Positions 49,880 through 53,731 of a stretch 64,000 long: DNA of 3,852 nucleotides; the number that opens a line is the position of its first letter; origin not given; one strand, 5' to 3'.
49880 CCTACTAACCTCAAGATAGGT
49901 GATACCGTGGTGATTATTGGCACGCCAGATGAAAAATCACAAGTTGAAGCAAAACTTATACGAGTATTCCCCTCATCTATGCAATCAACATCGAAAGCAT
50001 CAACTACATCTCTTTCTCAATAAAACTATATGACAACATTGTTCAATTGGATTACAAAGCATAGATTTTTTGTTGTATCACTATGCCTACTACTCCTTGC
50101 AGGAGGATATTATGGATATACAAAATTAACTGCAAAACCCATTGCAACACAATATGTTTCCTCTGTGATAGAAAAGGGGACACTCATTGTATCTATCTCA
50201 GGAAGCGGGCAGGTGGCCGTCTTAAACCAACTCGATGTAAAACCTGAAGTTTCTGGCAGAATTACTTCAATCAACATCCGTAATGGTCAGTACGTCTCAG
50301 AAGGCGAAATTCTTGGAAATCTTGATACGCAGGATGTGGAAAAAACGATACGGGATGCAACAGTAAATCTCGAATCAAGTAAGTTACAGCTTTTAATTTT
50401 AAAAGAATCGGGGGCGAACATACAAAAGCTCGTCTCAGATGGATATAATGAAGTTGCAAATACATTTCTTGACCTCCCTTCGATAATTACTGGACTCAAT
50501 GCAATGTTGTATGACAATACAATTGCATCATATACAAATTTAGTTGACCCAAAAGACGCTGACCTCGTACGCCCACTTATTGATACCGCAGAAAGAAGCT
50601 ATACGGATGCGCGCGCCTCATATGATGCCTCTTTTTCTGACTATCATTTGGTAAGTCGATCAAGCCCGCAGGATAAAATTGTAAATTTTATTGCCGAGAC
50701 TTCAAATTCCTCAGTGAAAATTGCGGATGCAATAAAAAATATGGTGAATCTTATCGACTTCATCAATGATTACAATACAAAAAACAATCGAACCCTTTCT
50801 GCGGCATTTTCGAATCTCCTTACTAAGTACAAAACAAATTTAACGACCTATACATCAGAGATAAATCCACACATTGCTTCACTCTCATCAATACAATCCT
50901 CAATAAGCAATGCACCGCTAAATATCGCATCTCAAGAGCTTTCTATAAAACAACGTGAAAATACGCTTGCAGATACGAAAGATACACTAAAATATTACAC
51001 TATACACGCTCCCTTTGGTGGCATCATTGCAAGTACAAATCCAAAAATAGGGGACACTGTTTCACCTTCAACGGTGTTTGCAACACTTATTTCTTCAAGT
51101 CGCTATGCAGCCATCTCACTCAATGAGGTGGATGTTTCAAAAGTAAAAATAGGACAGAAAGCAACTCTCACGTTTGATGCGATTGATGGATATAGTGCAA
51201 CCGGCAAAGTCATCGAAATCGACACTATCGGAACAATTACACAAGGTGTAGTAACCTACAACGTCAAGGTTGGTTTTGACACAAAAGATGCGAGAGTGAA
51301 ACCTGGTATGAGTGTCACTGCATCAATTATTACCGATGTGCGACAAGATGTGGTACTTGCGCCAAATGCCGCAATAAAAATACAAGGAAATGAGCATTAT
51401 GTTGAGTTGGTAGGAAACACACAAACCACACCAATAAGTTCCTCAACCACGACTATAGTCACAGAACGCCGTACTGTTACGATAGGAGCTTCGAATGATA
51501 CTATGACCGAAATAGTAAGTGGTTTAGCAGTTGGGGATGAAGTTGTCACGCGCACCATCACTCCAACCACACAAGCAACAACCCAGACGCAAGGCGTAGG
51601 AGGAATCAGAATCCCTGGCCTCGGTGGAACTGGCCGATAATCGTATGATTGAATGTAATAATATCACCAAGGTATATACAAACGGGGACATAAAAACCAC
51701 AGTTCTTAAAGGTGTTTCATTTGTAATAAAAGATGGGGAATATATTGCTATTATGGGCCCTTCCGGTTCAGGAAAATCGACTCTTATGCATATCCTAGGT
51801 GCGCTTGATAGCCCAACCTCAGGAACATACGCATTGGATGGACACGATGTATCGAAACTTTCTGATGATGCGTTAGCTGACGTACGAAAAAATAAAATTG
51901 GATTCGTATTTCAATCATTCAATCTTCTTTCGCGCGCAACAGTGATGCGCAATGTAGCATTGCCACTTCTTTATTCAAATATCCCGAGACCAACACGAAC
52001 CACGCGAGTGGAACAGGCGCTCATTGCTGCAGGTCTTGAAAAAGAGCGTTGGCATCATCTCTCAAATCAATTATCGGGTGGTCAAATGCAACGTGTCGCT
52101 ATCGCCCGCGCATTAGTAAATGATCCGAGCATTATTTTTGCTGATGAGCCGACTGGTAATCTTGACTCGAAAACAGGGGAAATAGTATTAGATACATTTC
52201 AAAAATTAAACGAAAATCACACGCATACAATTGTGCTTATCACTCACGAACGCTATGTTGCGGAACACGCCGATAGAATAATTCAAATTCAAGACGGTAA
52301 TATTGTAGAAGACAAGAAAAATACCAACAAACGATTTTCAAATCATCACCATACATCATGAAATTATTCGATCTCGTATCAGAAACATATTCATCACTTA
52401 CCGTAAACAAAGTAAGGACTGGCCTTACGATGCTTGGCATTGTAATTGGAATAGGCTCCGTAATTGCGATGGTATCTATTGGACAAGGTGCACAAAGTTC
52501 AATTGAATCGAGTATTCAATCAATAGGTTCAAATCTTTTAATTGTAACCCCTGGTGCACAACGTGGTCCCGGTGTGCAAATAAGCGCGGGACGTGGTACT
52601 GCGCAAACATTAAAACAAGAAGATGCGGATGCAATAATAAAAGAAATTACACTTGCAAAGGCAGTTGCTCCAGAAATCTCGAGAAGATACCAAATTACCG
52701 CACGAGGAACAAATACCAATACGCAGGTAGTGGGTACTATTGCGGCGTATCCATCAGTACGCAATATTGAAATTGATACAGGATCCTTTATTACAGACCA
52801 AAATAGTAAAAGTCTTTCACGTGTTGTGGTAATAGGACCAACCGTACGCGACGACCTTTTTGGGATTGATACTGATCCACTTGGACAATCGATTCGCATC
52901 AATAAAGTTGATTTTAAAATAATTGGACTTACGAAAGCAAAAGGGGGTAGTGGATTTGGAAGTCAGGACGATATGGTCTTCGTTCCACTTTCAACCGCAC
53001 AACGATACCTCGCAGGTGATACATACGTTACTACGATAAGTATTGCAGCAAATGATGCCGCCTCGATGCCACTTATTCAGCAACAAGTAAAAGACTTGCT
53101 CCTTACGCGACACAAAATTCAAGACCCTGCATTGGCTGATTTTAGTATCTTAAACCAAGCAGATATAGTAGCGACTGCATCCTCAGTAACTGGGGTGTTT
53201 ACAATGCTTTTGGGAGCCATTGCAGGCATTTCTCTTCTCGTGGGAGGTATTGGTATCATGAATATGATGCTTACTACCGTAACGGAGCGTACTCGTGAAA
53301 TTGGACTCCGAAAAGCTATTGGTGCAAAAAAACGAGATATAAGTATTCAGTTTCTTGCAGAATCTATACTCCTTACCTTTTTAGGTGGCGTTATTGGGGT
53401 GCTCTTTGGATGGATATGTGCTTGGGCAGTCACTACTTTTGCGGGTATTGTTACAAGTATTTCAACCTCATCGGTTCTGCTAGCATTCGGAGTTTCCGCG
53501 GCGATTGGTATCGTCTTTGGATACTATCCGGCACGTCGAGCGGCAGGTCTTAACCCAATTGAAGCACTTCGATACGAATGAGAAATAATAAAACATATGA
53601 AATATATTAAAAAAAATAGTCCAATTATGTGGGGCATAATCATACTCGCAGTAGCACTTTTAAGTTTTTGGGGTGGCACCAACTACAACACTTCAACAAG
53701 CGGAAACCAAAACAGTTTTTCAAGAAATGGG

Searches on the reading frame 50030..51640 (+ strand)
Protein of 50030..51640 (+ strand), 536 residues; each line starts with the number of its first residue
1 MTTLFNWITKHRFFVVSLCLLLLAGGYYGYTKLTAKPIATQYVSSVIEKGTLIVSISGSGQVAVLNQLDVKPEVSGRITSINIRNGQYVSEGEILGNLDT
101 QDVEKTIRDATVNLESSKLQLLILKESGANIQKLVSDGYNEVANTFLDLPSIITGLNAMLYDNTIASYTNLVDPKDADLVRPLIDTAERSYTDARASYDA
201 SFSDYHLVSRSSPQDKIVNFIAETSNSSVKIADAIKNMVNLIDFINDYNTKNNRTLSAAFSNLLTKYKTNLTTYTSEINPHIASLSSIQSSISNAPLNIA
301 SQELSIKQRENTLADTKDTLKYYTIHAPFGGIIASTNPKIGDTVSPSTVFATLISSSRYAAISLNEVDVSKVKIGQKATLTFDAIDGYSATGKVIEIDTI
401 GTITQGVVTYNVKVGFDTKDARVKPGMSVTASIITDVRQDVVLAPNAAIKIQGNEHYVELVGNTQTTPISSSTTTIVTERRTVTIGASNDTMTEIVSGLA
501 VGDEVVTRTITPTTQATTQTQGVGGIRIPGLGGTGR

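Call 79: search_protein_families(library=pfam, proteins=[window:50030-51640:+], max_evalue=0.00001)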
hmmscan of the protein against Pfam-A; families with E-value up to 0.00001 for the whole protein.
window:50030-51640:+ (536 aa): 3 families
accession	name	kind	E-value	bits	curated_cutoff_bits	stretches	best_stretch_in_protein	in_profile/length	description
PF16576.10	HlyD_D23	-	1.6e-16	60.7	30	1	306-429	91-214/214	Barrel-sandwich domain of CusB or HlyD membrane-fusion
PF13437.12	HlyD_3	-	3.1e-14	54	22.2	1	324-426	1-106/106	HlyD family secretion protein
PF13533.13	Biotin_lipoyl_2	-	5.7e-08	32.9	29.8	1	70-99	3-32/32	Biotin-lipoyl like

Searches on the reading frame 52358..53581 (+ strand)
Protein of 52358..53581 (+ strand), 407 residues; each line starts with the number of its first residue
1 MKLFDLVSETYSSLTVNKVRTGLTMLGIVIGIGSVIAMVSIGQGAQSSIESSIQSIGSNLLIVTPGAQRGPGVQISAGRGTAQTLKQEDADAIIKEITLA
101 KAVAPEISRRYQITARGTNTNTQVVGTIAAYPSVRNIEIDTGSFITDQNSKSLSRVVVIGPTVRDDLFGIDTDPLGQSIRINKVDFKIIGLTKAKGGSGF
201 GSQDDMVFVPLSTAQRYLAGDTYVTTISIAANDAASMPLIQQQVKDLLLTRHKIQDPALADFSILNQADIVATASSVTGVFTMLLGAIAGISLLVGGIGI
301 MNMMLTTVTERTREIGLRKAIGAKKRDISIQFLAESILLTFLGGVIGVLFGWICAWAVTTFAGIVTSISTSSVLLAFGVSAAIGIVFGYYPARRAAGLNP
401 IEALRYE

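Call 80: search_protein_families(library=pfam, proteins=[window:52358-53581:+], max_evalue=0.00001)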
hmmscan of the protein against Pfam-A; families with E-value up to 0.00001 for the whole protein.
window:52358-53581:+ (407 aa): 2 families
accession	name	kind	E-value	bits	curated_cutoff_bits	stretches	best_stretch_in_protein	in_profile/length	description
PF12704.14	MacB_PCD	-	3e-50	171.8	27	1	21-246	1-206/207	MacB-like periplasmic core domain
PF02687.27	FtsX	-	2.2e-22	79.8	25.5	1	287-400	2-120/120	FtsX-like permease C-terminal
